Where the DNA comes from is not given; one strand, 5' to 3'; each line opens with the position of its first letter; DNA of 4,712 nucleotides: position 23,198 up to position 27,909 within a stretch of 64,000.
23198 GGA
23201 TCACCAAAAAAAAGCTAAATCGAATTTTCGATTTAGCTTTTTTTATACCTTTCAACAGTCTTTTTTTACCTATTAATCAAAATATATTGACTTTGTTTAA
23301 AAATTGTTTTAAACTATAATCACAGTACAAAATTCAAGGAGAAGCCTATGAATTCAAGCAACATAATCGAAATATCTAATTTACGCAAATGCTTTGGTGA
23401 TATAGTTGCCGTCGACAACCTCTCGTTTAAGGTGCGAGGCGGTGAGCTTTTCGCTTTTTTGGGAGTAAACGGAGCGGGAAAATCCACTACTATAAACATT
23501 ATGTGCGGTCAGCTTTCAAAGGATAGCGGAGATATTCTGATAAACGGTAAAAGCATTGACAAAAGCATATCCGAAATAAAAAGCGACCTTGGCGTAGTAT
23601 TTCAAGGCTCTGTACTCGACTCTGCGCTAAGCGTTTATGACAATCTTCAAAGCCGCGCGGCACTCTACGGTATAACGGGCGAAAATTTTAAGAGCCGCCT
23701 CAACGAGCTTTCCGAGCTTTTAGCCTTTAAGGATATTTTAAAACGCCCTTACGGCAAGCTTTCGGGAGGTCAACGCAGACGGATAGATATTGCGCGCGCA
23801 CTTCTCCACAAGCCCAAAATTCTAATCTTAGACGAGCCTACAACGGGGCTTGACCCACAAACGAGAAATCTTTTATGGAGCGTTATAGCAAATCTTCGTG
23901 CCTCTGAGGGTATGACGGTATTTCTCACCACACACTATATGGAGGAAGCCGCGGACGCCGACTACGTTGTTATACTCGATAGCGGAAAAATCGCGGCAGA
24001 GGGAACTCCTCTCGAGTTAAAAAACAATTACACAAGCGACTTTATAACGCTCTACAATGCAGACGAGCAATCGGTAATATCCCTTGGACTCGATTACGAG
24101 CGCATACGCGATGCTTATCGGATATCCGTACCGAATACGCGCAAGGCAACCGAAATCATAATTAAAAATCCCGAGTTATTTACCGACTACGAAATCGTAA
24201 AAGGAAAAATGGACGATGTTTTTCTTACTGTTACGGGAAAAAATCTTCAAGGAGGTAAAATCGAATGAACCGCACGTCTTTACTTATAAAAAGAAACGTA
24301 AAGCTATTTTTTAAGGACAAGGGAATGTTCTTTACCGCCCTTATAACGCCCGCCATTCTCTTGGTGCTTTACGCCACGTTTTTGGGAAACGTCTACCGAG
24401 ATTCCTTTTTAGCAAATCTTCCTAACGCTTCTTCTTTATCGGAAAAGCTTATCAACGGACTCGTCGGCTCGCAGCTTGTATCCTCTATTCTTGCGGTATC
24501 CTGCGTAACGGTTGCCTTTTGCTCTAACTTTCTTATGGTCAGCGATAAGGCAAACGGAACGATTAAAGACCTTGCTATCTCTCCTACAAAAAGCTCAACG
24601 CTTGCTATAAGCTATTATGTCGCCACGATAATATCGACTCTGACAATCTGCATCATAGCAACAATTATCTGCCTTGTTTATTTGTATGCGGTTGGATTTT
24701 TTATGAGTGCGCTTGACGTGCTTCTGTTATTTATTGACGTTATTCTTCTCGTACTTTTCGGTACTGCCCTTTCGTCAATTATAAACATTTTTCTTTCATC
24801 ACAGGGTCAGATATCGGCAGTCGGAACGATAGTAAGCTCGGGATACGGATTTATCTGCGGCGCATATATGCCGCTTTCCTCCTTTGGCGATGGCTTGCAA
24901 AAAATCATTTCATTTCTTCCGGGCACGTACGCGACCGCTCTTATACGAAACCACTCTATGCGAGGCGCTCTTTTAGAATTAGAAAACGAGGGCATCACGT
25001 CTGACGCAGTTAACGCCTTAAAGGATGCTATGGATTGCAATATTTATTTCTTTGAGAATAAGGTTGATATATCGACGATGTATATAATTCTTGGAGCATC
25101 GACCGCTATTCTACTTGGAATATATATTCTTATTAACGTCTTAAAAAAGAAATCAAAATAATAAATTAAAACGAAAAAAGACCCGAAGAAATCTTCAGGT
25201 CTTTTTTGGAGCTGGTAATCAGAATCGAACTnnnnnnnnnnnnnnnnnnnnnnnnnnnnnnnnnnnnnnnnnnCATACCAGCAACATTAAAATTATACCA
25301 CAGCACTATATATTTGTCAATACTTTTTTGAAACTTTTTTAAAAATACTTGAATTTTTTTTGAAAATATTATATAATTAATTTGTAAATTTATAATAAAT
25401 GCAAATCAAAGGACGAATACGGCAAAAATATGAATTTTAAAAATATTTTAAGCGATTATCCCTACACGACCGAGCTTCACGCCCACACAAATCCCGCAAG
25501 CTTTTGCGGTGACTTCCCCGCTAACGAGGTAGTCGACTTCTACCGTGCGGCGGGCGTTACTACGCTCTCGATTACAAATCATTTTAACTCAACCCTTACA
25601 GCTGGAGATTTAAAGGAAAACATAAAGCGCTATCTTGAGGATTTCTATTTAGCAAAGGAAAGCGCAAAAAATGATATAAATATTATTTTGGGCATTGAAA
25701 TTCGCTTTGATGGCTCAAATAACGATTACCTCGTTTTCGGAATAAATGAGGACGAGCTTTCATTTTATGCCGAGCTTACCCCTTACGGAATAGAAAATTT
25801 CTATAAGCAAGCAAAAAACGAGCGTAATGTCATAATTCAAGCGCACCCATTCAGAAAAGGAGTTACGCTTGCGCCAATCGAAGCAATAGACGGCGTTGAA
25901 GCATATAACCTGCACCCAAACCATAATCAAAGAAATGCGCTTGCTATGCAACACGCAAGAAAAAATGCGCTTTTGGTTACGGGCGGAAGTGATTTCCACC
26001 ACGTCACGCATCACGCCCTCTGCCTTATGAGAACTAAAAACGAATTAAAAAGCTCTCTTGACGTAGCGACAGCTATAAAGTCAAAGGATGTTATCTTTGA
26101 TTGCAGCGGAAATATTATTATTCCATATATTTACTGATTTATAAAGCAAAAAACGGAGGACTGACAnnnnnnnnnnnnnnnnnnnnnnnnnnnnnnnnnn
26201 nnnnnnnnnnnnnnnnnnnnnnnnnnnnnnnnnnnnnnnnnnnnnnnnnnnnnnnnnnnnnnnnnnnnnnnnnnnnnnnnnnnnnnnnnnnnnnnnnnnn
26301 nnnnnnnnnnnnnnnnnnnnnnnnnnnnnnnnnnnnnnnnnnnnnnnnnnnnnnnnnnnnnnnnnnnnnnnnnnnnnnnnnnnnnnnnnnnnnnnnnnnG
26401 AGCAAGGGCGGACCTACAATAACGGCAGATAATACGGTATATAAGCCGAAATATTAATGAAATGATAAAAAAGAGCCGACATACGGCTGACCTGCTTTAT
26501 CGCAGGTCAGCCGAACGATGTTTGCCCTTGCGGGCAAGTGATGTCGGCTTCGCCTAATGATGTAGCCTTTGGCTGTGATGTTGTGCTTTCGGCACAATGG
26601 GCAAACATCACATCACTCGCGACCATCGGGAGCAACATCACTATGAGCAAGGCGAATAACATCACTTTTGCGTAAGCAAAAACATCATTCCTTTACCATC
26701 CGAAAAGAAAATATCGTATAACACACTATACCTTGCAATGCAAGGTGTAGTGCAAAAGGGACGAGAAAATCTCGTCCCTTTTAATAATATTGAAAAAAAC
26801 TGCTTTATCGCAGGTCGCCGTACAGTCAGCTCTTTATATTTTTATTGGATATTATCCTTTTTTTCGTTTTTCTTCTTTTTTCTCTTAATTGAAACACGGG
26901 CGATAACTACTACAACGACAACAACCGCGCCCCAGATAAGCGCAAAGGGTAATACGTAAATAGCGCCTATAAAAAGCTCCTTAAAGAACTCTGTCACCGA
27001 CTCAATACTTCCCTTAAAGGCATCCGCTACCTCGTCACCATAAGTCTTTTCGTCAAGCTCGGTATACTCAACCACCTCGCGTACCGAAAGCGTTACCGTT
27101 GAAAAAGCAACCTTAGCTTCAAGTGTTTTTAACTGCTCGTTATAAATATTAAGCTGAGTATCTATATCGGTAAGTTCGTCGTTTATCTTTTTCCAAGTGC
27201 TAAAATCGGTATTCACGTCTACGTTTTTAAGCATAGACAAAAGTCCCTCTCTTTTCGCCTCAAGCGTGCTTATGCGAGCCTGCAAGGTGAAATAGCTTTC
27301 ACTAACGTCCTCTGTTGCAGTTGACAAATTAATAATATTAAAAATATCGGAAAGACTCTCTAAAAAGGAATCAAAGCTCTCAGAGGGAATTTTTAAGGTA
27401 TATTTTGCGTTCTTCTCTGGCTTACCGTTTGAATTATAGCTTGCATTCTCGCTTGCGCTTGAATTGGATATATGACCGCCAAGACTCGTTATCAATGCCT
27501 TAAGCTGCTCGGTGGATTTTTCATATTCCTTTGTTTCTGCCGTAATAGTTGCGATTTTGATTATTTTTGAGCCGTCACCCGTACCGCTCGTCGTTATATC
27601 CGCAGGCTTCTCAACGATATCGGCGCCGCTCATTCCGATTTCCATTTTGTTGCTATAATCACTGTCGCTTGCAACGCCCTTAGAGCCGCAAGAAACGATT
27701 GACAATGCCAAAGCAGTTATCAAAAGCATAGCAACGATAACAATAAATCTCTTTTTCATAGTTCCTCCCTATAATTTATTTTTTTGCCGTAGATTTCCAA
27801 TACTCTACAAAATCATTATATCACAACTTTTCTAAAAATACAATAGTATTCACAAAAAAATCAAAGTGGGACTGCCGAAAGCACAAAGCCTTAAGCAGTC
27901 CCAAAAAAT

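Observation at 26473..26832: Second instance of the 4+4 mirrored 8-mer/hairpin architecture with a different 8-mer, inside a 360-bp element closed by a long-range inverted repeat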

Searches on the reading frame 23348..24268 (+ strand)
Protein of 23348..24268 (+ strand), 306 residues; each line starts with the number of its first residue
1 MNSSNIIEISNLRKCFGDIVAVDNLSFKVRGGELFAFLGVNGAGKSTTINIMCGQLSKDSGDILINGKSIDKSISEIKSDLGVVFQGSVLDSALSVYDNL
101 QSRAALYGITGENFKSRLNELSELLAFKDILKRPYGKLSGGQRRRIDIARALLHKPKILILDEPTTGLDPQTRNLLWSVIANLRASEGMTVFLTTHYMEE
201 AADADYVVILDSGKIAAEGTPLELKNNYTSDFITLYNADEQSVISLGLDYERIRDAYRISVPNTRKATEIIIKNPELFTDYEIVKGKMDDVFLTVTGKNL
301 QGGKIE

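Call 7: search_protein_families(library=pfam, proteins=[window:23348-24268:+])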
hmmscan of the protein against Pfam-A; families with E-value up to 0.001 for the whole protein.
window:23348-24268:+ (306 aa): 3 families
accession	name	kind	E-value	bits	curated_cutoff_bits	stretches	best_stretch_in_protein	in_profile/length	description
PF00005.33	ABC_tran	-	6e-36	124.5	25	1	23-166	2-137/137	ABC transporter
PF13304.12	AAA_21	-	8.9e-10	39.5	27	1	121-196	221-298/304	AAA domain, putative AbiEii toxin, Type IV TA system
PF13175.12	AAA_15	-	0.00038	20.6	32.1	0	155-196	328-369/374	AAA ATPase domain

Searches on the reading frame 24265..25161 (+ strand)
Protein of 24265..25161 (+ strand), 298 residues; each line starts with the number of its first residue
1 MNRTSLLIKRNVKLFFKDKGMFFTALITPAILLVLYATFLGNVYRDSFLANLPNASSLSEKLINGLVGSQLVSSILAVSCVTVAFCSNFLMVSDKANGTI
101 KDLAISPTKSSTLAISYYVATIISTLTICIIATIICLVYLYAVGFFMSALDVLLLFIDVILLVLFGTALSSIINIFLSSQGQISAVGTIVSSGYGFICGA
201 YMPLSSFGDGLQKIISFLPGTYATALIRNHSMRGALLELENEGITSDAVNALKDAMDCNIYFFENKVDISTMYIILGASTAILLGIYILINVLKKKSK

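Call 7: search_protein_families(library=pfam, proteins=[window:24265-25161:+])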
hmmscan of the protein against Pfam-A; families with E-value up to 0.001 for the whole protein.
window:24265-25161:+ (298 aa): 2 families
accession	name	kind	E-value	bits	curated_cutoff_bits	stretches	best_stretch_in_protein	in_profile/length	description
PF01061.29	ABC2_membrane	-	9.5e-16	58.4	26.9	1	5-228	4-207/211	ABC-2 type transporter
PF12698.13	ABC2_membrane_3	-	1.7e-11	44.2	31.6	1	65-286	158-344/347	ABC-2 family transporter protein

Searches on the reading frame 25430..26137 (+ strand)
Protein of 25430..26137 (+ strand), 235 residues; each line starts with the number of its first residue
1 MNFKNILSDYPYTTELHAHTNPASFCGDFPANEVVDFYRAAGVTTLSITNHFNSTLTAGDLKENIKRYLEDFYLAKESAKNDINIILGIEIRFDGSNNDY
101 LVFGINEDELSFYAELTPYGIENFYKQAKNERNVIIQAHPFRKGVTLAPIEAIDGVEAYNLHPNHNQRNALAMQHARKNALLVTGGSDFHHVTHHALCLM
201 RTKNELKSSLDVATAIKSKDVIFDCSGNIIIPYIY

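Call 7: search_protein_families(library=pfam, proteins=[window:25430-26137:+])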
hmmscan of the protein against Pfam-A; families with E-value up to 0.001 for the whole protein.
window:25430-26137:+ (235 aa): 1 family
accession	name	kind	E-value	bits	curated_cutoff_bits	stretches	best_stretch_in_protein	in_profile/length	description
PF02811.25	PHP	-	1.9e-08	35.2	26.4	1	15-155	1-99/164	PHP domain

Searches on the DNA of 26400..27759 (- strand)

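Call 49: search_rna_families(source=window, start=26400, end=26900, threshold=evalue, max_evalue=10)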
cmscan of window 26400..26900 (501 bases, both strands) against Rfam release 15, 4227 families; matches with E-value up to 10: 16.
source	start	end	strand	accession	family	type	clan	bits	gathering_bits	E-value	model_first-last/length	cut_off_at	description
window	26513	26586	+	RF01706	Gut-1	Gene; sRNA;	-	34.6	50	4.3e-05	1-77/77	no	Gut-1 RNA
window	26720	26851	+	RF01774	rpsL_ricks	Cis-reg; leader;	-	27.4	60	0.5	1-131/131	no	Rickettsia rpsL leader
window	26705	26790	+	RF02029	sraA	Gene; sRNA;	-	23.3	56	0.29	1-95/95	no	sraA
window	26796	26863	-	RF01603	snoR29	Gene; snRNA; snoRNA; CD-box;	-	21.6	50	2.1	1-84/84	no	small nucleolar RNA snoR29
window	26749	26819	-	RF02551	DapZ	Cis-reg;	-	21.1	56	0.27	1-78/78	no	ABC transporter regulator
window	26796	26862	-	RF02844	RefA9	Gene; antisense;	-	19.1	49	2.1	1-64/64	no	Enterococcus sRNA A9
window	26688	26800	-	RF01479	rli48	Gene; sRNA;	-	19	100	0.88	1-149/149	no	Listeria sRNA rli48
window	26472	26526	+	RF00831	mir-73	Gene; miRNA;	CL00090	18.9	86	0.091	1-94/94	no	mir-73 microRNA precursor family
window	26795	26876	-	RF01675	CrcZ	Gene; sRNA;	-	18.6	95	0.0063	1-398/398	no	Pseudomonas sRNA CrcZ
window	26510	26549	+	RF00137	SNORD83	Gene; snRNA; snoRNA; CD-box;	-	18.3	35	0.94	1-78/78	no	Small nucleolar RNA SNORD83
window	26748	26800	+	RF03002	lysM-Prevotella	Cis-reg;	-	17.5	66.6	6.2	1-66/66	no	lysM-Prevotella RNA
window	26746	26823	+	RF01283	snoU30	Gene; snRNA; snoRNA; CD-box;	CL00052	15.2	45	7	1-86/86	no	Small nucleolar RNA U30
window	26520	26544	-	RF01331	CRISPR-DR18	Gene; CRISPR;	-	15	50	7.8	9-37/37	no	CRISPR RNA direct repeat element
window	26630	26690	-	RF01706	Gut-1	Gene; sRNA;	-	14.3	50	5.6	1-77/77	no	Gut-1 RNA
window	26425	26491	+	RF01150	sR11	Gene; snRNA; snoRNA; CD-box;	-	13.2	39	6.8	1-57/57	no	Small nucleolar RNA sR11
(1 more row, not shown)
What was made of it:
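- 26601..26690 (-): Second, more decayed Gut-1-like unit on the opposite strand (on the + strand: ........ three times, then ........). Weak RF01706 hit at 26630-26690 on the - strand, 14.3 bits (call 49).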

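Call 52: search_rna_families(source=window, start=26480, end=26720, threshold=evalue, max_evalue=0.01, show_alignments=2)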
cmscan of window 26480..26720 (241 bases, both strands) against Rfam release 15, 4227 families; matches with E-value up to 0.01: 1.
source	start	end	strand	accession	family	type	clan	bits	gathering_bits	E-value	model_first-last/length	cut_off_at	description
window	26513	26586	+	RF01706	Gut-1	Gene; sRNA;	-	34.6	50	2.1e-05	1-77/77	no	Gut-1 RNA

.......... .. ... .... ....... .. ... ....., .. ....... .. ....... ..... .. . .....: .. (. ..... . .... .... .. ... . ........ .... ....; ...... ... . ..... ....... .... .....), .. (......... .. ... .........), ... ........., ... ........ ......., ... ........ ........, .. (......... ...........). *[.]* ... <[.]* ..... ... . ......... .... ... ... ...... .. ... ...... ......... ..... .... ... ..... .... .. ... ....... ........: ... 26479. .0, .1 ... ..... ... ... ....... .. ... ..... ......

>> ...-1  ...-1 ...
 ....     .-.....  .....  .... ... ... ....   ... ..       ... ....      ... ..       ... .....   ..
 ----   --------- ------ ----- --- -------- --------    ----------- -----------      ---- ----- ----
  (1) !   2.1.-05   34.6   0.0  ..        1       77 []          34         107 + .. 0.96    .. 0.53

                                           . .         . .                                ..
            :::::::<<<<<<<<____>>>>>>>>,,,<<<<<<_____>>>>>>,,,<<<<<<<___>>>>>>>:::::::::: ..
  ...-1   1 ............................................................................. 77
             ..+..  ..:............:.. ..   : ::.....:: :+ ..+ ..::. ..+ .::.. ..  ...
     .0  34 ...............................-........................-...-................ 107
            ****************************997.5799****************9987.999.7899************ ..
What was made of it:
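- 26513..26586 (+): Gut-1-like unit: four linkers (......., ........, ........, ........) separated by three hairpins. Rfam RF01706 Gut-1: 34.6 bits, E = 2e-5, model positions 1-77 of 77 (calls 49, 52).
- On Gut-1 RNA motif (RF01706): 34.6 bits on the + strand (26513-26586) and 14.3 bits on the - strand (26630-26690) (calls 49, 52). The linker is a variant, GUGAUGU (call 52). The window has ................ (call 52).
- Closest known: Gut-1 RNA motif. Same: The window's left half aligns to the full model (call 52).
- RF01706 scores 34.6 bits over the full model on the window array (calls 49, 52).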

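Call 64: search_rna_families(sources=[L145, L147, L205, L211, L009, L001], threshold=evalue, max_evalue=0.01, show_alignments=3)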
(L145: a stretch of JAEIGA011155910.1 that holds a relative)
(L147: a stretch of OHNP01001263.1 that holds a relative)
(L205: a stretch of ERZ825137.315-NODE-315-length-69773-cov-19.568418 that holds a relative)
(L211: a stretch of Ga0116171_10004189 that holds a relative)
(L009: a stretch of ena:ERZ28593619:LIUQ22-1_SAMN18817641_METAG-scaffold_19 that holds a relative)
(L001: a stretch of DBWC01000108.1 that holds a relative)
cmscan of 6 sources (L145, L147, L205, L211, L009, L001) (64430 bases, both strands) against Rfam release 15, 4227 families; matches with E-value up to 0.01: 20.
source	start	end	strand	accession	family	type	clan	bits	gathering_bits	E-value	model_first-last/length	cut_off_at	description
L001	1571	1668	-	RF01831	THF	Cis-reg; riboswitch;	-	85.5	36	2.1e-18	1-99/99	no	THF (Tetrahydrofolate) riboswitch aptamer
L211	438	553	+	RF00001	5S_rRNA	Gene; rRNA;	CL00113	76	38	2.6e-14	1-120/120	no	5S ribosomal RNA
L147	3009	3083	+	RF01706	Gut-1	Gene; sRNA;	-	75.2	50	3.1e-13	1-77/77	no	Gut-1 RNA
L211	760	835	+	RF01706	Gut-1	Gene; sRNA;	-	73.4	50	8.8e-13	1-77/77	no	Gut-1 RNA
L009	7271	7343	+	RF00005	tRNA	Gene; tRNA;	CL00001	71.5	29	1.2e-13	1-71/71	no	tRNA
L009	7619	7691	-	RF00005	tRNA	Gene; tRNA;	CL00001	69.9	29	3.3e-13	1-71/71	no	tRNA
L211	48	120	+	RF00005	tRNA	Gene; tRNA;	CL00001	68.4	29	8.6e-13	1-71/71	no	tRNA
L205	3783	3855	+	RF00005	tRNA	Gene; tRNA;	CL00001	67.7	29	1.3e-12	1-71/71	no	tRNA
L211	652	725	+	RF00005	tRNA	Gene; tRNA;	CL00001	64.8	29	8.3e-12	1-71/71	no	tRNA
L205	4556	4626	+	RF01706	Gut-1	Gene; sRNA;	-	62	50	6.5e-10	1-77/77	no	Gut-1 RNA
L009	2034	2106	-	RF00005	tRNA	Gene; tRNA;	CL00001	60.7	29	1.2e-10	1-71/71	no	tRNA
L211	164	236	+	RF00005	tRNA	Gene; tRNA;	CL00001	59.8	29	2e-10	1-71/71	no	tRNA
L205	4243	4313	+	RF01706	Gut-1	Gene; sRNA;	-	59.4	50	3e-09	1-77/77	no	Gut-1 RNA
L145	69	141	-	RF01706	Gut-1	Gene; sRNA;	-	53.3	50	1.1e-07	1-77/77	no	Gut-1 RNA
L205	3887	3968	+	RF00005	tRNA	Gene; tRNA;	CL00001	52.7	29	1.8e-08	1-71/71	no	tRNA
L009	5855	5940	-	RF01706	Gut-1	Gene; sRNA;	-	43.5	50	3.2e-05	1-77/77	no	Gut-1 RNA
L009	5766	5836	+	RF01706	Gut-1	Gene; sRNA;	-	40.2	50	0.00021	1-77/77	no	Gut-1 RNA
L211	858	935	-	RF01706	Gut-1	Gene; sRNA;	-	39.5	50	0.00031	1-77/77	no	Gut-1 RNA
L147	3103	3187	-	RF01706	Gut-1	Gene; sRNA;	-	35.2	50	0.0039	1-77/77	no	Gut-1 RNA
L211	5851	5929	-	RF02631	Hrs13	Gene; sRNA;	-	28.6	52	0.005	1-82/82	no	Hfq-regulated sRNA 13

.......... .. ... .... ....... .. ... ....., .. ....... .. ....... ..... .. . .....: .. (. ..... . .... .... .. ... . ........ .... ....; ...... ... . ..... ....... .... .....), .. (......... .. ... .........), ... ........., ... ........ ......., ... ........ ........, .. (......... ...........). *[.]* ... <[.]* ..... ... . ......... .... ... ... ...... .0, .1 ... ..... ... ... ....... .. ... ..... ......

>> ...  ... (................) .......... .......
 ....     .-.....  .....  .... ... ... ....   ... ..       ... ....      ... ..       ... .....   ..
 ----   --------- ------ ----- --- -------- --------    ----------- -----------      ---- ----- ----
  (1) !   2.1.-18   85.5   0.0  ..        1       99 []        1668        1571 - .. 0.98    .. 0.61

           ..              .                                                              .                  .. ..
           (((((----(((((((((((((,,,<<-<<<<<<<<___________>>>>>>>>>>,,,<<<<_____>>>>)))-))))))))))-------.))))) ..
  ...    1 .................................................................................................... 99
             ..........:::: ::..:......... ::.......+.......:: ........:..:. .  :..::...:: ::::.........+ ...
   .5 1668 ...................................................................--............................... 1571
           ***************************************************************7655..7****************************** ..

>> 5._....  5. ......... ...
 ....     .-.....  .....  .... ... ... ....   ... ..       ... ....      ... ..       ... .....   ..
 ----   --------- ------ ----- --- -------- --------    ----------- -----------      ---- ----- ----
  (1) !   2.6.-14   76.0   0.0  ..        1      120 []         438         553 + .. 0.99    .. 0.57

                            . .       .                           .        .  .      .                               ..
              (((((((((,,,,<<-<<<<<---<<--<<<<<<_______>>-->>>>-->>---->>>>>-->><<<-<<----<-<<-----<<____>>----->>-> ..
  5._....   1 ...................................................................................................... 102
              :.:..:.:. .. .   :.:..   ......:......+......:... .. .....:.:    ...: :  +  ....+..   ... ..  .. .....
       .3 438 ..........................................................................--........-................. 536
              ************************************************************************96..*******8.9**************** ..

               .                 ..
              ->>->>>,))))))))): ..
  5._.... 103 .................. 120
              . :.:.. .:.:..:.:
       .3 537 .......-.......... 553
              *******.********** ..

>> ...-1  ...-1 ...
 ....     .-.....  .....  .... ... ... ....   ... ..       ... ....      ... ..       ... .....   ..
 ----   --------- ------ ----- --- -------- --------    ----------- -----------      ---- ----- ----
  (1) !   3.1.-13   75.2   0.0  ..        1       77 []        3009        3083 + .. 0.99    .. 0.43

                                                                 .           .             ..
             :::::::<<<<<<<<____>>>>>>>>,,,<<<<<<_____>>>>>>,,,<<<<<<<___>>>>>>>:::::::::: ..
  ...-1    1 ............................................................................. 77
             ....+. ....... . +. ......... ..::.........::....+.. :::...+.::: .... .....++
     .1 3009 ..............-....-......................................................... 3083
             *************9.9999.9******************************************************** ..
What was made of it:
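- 26601..26690 (-): The same two-strand hit pattern is seen in bona fide Gut-1 loci L147, L211 and L009 (call 64).
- On Gut-1 RNA motif (RF01706): L147, L211, L205 and L145 pass the cut-off (call 64).
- L147 and L211 each give a second, weaker hit on the opposite strand (call 64).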

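Call 102: search_dna_similar(query=window:26484-26820:+, collection=plasmids, mode=distant, max_evalue=0.01, max_rows=15)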
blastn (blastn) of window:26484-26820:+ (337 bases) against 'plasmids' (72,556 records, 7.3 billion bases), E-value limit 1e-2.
No match.

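Call 103: search_dna_similar(query=window:26484-26820:+, collection=phages, mode=distant, max_evalue=0.01, max_rows=15)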
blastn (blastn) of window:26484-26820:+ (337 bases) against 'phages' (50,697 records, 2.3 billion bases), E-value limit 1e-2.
No match.
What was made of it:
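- Tried and rejected: BLAST of the element against plasmids and phages found no match (calls 102, 103).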
